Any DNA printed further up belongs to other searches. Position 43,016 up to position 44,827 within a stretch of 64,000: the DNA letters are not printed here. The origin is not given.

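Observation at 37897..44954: A second paralogous Fwd cluster keeps FwdD and the Mo/W-ligating cysteine and sits beside fdxA and fpr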

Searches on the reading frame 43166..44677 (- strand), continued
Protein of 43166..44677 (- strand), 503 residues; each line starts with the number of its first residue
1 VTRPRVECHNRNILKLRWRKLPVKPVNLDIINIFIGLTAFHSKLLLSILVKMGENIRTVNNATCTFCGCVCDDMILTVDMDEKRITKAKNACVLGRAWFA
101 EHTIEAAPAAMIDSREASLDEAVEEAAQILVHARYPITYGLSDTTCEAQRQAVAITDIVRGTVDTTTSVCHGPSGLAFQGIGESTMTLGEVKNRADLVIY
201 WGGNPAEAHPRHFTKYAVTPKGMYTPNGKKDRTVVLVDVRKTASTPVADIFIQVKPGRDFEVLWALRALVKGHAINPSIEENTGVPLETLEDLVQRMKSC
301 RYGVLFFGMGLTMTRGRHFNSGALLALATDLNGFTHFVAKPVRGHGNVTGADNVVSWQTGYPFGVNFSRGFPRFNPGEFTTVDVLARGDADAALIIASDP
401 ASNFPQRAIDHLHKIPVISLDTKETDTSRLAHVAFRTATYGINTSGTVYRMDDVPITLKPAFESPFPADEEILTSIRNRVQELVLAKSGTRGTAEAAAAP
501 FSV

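Call 55: search_dna_similar(query=P0001, collection=plasmids, mode=protein, max_rows=30)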
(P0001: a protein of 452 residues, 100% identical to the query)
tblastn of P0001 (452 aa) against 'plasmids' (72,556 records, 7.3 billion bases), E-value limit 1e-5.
Records with a match: 144; places in all: 158; records where one place covers at least 80% of the query: 26.
Best place of each record, by identity: <60% 144.
By first word of the organism name: Azospirillum 25; Escherichia 19; Pantoea 14; Paraburkholderia 9; Halobaculum 6; Rhizobium 6; Haloarcula 6; Deinococcus 5; Salmonella 4; Bacillus 3; and 35 more.
By predicted mobility (MOB-suite, as given by PLSDB): non-mobilizable 115; conjugative 15; mobilizable 14.
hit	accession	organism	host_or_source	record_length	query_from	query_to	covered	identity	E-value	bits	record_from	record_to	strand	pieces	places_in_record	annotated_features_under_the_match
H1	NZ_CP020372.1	Candidatus Thiodictyon syntrophicum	meromictic lake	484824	6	407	89%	27.9%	2e-15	87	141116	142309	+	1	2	formylmethanofuran dehydrogenase subunit B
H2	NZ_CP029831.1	Azospirillum ramasamyi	single cell,Cow dung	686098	13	403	87%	27.9%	1e-20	102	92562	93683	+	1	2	formylmethanofuran dehydrogenase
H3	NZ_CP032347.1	Azospirillum brasilense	soil sample,Agricultural field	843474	9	403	87%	27.0%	2e-10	71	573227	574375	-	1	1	formylmethanofuran dehydrogenase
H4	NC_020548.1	Azoarcus sp. KH32C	-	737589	12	429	92%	25.3%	8e-12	75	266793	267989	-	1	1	formylmethanofuran dehydrogenase subunit B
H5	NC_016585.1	Azospirillum lipoferum 4B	-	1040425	8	403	88%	26.6%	8e-19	97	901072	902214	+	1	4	none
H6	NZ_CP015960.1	Paraburkholderia caribensis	Mimosa,single cell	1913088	4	423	93%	24.8%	6e-9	66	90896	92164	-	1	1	none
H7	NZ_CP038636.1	Cupriavidus oxalaticus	whole organism,sewage sludge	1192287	12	432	93%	24.6%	9e-15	84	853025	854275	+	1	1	none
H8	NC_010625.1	Paraburkholderia phymatum STM815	-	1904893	3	401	88%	25.8%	9e-17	91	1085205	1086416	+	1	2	record has no annotation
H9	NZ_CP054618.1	Azospirillum oryzae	cell culture,soil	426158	8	403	88%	26.0%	3e-17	92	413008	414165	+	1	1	formylmethanofuran dehydrogenase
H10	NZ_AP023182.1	Paraburkholderia sp. PGU19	Physopelta gutta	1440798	12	447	96%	23.6%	5e-10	70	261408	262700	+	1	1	record has no annotation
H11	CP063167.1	Variovorax paradoxus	-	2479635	10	429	93%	24.5%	4e-8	64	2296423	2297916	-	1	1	fdhF: formate dehydrogenase subunit alpha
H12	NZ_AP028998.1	Paraburkholderia sp. 22B1P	-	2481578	4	401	88%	25.7%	3e-13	80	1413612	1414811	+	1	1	none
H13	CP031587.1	Paracoccaceae bacterium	Isolate culture,marine surface water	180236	13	426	92%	24.6%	1e-11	75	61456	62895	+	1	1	Putative formate dehydrogenase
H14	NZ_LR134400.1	Listeria monocytogenes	Homo sapiens,Vein blood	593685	13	432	93%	24.2%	3e-8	64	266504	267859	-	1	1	fdhF: formate dehydrogenase subunit alpha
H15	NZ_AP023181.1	Paraburkholderia sp. PGU19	Physopelta gutta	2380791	4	401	88%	25.3%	1e-11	75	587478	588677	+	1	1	none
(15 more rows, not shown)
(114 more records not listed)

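Call 59: find_homologous_proteins(query=L059:10001-11350:+)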
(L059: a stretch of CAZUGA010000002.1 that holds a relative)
Query L059:10001-11350:+ (450 aa): 5670 proteins with E <= 0.001 among 8000 candidates; the best 120 are listed.
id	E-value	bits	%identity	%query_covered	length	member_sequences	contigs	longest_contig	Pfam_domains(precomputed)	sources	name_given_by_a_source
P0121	4.2e-297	1003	95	100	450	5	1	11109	-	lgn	-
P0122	1.8e-271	918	87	100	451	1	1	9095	-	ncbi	ncbi:MAG: formylmethanofuran dehydrogenase subunit B [Methylococcales bacterium]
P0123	1.1e-270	916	86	100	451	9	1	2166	-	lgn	-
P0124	1.3e-269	912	86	99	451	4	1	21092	-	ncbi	ncbi:MAG: formylmethanofuran dehydrogenase subunit B [Gammaproteobacteria bacterium]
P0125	1.8e-267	905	86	98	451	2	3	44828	-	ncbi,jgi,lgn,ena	-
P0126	6.1e-258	874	83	99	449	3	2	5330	-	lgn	-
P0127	7.0e-255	863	81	100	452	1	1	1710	-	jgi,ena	-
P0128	3.6e-254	861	82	97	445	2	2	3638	-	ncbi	-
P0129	9.2e-254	860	81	100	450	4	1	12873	-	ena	-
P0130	4.3e-253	858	81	98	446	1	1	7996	-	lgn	-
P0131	9.9e-253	856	81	99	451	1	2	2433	-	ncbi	ncbi:MAG: formylmethanofuran dehydrogenase subunit B [Methylococcaceae bacterium]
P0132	1.2e-251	853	80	99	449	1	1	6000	-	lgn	-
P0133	2.0e-250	849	80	98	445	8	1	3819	-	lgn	-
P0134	8.8e-250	847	79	100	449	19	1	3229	-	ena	-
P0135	2.8e-249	845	79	100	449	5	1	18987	-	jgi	jgi:formylmethanofuran dehydrogenase subunit B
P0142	2.7e-247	838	79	98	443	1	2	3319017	-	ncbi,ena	-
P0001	5.5e-233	791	74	100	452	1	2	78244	-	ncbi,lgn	ncbi:MAG: formylmethanofuran dehydrogenase subunit B [Gammaproteobacteria bacterium]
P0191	7.2e-233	791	77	96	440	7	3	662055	-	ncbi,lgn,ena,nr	ncbi:MAG: formylmethanofuran dehydrogenase subunit B [Methylothermaceae bacteria B42]|nr:MAG: formyl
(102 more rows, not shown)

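Call 61: find_encoding_contigs(protein=P0191, flank=10000, max_places=2)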
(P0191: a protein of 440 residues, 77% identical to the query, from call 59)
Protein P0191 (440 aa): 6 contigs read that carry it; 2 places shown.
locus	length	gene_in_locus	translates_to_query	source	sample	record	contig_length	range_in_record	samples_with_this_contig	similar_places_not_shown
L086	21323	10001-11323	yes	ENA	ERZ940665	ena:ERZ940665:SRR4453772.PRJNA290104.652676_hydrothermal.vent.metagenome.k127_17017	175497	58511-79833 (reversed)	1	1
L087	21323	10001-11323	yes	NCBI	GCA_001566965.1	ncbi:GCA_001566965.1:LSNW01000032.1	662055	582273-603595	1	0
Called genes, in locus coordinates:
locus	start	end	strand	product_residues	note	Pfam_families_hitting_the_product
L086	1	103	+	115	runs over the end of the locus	PF04377:ATE_C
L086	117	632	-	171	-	PF27139:Aq_1264_TM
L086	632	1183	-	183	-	PF04205:FMN_bind (faint)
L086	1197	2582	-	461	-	-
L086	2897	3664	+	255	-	PF07963:N_methyl (faint), PF16074:PilW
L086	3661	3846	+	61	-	PF14341:PilX_N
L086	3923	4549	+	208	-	-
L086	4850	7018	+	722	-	PF25115:Agd3_CE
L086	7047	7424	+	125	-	-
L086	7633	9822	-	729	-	PF01568:Molydop_binding, PF00258:Flavodoxin_1, PF00667:FAD_binding_1, PF00175:NAD_binding_1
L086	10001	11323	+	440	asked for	-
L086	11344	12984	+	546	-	PF07969:Amidohydro_3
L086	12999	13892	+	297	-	PF01913:FTR, PF02741:FTR_C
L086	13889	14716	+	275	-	PF01493:GXGXG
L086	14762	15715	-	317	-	PF02492:cobW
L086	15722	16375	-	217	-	PF00160:Pro_isomerase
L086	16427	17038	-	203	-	PF00881:Nitroreductase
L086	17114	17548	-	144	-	PF04364:DNA_pol3_chi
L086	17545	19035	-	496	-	PF02789:Peptidase_M17_N, PF00883:Peptidase_M17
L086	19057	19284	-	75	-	-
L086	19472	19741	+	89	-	PF14357:DUF4404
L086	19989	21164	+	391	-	PF01743:PolyA_pol, PF12627:PolyA_pol_RNAbd, PF12626:PolyA_pol_arg_C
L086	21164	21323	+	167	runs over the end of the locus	PF01288:HPPK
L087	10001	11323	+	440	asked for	-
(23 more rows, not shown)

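Call 62: search_protein_families(library=pfam, proteins=[L086:7633-9822:-, L059:5731-7884:-], max_evalue=0.00001)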
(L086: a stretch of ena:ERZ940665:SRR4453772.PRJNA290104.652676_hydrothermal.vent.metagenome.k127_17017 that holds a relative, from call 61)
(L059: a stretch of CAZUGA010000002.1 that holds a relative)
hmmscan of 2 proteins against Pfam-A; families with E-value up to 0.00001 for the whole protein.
L086:7633-9822:- (729 aa): 4 families
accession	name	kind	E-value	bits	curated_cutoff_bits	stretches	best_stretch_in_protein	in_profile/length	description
PF00258.30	Flavodoxin_1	-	2.5e-35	122.2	25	1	197-328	1-143/143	Flavodoxin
PF00667.26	FAD_binding_1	-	2.6e-29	102.8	32.3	1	359-555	3-222/222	FAD binding domain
PF00175.26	NAD_binding_1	-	1.7e-15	58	22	1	587-693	1-108/109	Oxidoreductase NAD-binding domain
PF01568.27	Molydop_binding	-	6.4e-09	36.3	26.8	1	9-103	5-105/110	Molydopterin dinucleotide binding domain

L059:5731-7884:- (717 aa): 2 families
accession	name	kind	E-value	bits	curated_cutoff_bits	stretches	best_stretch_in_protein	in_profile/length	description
PF03190.21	Thioredox_DsbH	-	1.3e-70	237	27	1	44-206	2-162/163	Protein of unknown function, DUF255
PF13899.12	Thioredoxin_7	-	1.9e-06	28.3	27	0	63-127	1-65/83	Thioredoxin-like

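Call 66: find_homologous_proteins(query=L086:7633-9822:-)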
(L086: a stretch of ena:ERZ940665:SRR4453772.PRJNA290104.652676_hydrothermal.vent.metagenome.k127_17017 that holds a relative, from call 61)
Query L086:7633-9822:- (729 aa): 6241 proteins with E <= 0.001 among 8000 candidates; the best 120 are listed.
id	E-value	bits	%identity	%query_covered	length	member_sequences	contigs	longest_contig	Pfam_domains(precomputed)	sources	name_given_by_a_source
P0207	0.0e+0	1563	94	100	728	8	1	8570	PF00175.27,PF01568.28,PF00667.27,PF00258.31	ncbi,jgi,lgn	-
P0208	0.0e+0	1428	84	100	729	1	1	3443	PF00175.27,PF01568.28,PF00667.27,PF00258.31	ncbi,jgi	-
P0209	0.0e+0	1422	84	100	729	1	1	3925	PF00175.27,PF01568.28,PF00667.27,PF00258.31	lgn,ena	-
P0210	0.0e+0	1420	84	100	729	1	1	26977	PF00175.27,PF01568.28,PF00667.27,PF00258.31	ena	-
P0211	0.0e+0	1390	81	100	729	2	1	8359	PF00175.27,PF01568.28,PF00667.27,PF00258.31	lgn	-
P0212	0.0e+0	1374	81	100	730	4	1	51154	PF00175.27,PF01568.28,PF00667.27,PF00258.31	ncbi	-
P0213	0.0e+0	1270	76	100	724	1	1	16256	PF00175.27,PF01568.28,PF00667.27,PF00258.31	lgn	-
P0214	0.0e+0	1251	75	100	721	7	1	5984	PF00175.27,PF01568.28,PF00667.27,PF00258.31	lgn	-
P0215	0.0e+0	1234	76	100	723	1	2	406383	PF00175.27,PF00667.27,PF00258.31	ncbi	-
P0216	0.0e+0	1221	73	100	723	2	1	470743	PF00175.27,PF01568.28,PF00667.27,PF00258.31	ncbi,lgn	-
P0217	0.0e+0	1202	73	100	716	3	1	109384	PF00175.27,PF00667.27,PF00258.31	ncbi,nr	ncbi:MAG: assimilatory sulfite reductase (NADPH) flavoprotein subunit [Methylohalobius sp.]|nr:assim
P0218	0.0e+0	1194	73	100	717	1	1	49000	PF00175.27,PF01568.28,PF00667.27,PF00258.31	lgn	-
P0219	0.0e+0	1161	72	100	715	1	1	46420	PF00175.27,PF00667.27,PF00258.31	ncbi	-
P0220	0.0e+0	1101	67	100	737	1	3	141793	PF00175.27,PF01568.28,PF00667.27,PF00258.31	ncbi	-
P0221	0.0e+0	1087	66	100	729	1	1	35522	PF00175.27,PF01568.28,PF00667.27,PF00258.31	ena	-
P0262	0.0e+0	1016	62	100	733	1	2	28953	PF00175.27,PF01568.28,PF00667.27,PF00258.31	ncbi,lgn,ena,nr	ncbi:MAG TPA: assimilatory sulfite reductase (NADPH) flavoprotein subunit [Crenotrichaceae bacterium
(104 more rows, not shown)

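Call 68: find_encoding_contigs(protein=P0262, flank=8000, max_places=1)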
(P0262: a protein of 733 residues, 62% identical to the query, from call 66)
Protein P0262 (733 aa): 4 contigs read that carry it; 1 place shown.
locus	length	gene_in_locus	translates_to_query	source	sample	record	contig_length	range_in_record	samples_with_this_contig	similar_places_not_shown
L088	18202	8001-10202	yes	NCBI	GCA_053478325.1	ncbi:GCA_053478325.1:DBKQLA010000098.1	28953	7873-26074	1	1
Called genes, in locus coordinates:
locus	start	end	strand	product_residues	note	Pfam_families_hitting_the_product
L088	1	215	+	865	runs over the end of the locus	PF08238:Sel1, PF19220:Rod_CreS (faint), PF00656:Peptidase_C14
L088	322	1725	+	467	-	PF03797:Autotransporter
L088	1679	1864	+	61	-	-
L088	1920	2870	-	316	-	PF23023:Anti-Pycsar_Apyc1 (weak), PF00753:Lactamase_B, PF12706:Lactamase_B_2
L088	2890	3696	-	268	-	PF01493:GXGXG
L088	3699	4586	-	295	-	PF01913:FTR, PF02741:FTR_C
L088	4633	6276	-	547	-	PF01979:Amidohydro_1 (faint), PF07969:Amidohydro_3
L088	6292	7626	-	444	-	-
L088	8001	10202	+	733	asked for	PF01568:Molydop_binding, PF00258:Flavodoxin_1, PF00667:FAD_binding_1, PF00175:NAD_binding_1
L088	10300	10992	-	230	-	PF14234:DUF4336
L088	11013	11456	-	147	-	PF05117:DUF695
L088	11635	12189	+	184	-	-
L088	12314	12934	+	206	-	PF13505:OMP_b-brl, PF09411:PagL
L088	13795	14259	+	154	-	PF02082:Rrf2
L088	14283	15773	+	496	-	PF19295:SufBD_N, PF01458:SUFBD_core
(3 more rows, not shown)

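Call 69: find_encoding_contigs(protein=P0220, flank=8000, max_places=1)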
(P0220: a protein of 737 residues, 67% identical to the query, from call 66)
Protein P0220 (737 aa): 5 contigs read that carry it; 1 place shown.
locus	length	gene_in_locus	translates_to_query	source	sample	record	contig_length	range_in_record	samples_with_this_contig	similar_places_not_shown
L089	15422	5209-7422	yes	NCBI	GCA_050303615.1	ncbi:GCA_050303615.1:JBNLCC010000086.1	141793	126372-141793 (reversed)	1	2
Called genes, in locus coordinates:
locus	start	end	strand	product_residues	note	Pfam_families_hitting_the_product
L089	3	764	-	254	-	?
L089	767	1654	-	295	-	PF01913:FTR, PF02741:FTR_C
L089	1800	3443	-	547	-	PF01979:Amidohydro_1 (faint), PF07969:Amidohydro_3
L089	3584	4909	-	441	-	-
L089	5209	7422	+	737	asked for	PF01568:Molydop_binding, PF00258:Flavodoxin_1, PF00667:FAD_binding_1, PF00175:NAD_binding_1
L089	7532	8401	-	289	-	PF00582:Usp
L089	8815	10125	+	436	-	PF03349:Toluene_X, PF13505:OMP_b-brl (weak)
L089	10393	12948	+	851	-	PF00884:Sulfatase, PF16347:SGSH_C (weak)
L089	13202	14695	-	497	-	PF00916:Sulfate_transp, PF01740:STAS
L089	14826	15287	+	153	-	PF01951:Archease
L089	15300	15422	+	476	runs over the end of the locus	PF01139:RtcB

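Call 80: list_cluster_members(proteins=[P0142, P0059, P0099, P0090, P0216, P0215, P0088])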
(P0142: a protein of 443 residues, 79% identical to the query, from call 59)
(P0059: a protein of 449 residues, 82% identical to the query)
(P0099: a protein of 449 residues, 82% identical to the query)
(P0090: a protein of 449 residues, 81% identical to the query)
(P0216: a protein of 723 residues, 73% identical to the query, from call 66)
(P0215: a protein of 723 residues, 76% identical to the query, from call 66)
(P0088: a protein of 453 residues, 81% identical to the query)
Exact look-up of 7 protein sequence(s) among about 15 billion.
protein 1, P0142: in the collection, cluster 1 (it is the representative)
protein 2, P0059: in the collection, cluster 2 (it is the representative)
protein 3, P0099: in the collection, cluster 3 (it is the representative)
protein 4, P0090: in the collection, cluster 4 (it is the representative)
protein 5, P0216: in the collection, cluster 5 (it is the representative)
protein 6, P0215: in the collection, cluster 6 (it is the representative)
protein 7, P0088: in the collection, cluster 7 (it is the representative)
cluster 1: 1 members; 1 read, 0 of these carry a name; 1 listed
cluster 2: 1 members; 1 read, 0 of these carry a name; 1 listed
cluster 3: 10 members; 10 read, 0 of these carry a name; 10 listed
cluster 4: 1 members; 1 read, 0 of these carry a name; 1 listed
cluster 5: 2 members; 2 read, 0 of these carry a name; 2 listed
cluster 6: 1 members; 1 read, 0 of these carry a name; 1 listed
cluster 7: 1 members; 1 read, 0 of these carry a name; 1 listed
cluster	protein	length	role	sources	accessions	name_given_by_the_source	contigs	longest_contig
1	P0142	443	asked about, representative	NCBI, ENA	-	-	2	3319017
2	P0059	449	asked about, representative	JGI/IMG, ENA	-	-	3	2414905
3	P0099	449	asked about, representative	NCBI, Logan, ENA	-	-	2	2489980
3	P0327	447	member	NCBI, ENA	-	-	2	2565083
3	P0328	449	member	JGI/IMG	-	-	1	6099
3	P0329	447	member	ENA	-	-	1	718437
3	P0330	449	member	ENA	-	-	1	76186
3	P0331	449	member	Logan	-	-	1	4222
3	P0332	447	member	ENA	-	-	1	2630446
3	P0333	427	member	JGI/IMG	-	-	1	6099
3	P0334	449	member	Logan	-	-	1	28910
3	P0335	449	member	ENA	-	-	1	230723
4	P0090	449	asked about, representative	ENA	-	-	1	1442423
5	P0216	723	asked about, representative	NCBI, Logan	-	-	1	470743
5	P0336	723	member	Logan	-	-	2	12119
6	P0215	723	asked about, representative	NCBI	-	-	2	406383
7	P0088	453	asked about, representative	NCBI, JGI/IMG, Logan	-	-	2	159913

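Call 81: find_encoding_contigs(protein=P0142, flank=10000, max_places=1)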
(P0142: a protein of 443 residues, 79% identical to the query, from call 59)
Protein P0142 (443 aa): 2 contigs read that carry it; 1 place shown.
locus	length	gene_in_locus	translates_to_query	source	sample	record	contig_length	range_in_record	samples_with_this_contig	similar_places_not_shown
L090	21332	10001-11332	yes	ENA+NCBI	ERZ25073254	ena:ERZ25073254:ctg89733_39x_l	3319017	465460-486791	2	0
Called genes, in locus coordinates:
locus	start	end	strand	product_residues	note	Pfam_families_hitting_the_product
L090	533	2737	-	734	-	PF01568:Molydop_binding, PF00258:Flavodoxin_1, PF00667:FAD_binding_1, PF00175:NAD_binding_1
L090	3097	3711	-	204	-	PF00440:TetR_N, PF16925:TetR_C_13, PF21993:TetR_C_13_2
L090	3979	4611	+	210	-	PF02798:GST_N, PF13417:GST_N_3, PF13409:GST_N_2, PF00043:GST_C, PF14497:GST_C_3, PF13410:GST_C_2 (weak)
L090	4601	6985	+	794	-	PF03176:MMPL, PF00873:ACR_tran (weak), PF02460:Patched (weak), PF12349:Sterol-sensing, PF03176:MMPL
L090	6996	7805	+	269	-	PF07044:DUF1329, PF17131:TP_0789-like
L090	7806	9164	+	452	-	PF06980:DUF1302 (weak)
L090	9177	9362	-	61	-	-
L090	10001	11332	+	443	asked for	-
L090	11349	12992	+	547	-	PF01979:Amidohydro_1 (faint), PF07969:Amidohydro_3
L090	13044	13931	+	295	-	PF01913:FTR, PF02741:FTR_C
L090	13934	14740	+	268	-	PF01493:GXGXG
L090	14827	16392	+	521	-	-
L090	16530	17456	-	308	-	PF20434:BD-FAE, PF07859:Abhydrolase_3, PF00326:Peptidase_S9, PF12146:Hydrolase_4 (faint), PF00135:COesterase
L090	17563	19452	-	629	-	PF13687:DUF4153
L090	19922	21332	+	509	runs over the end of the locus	-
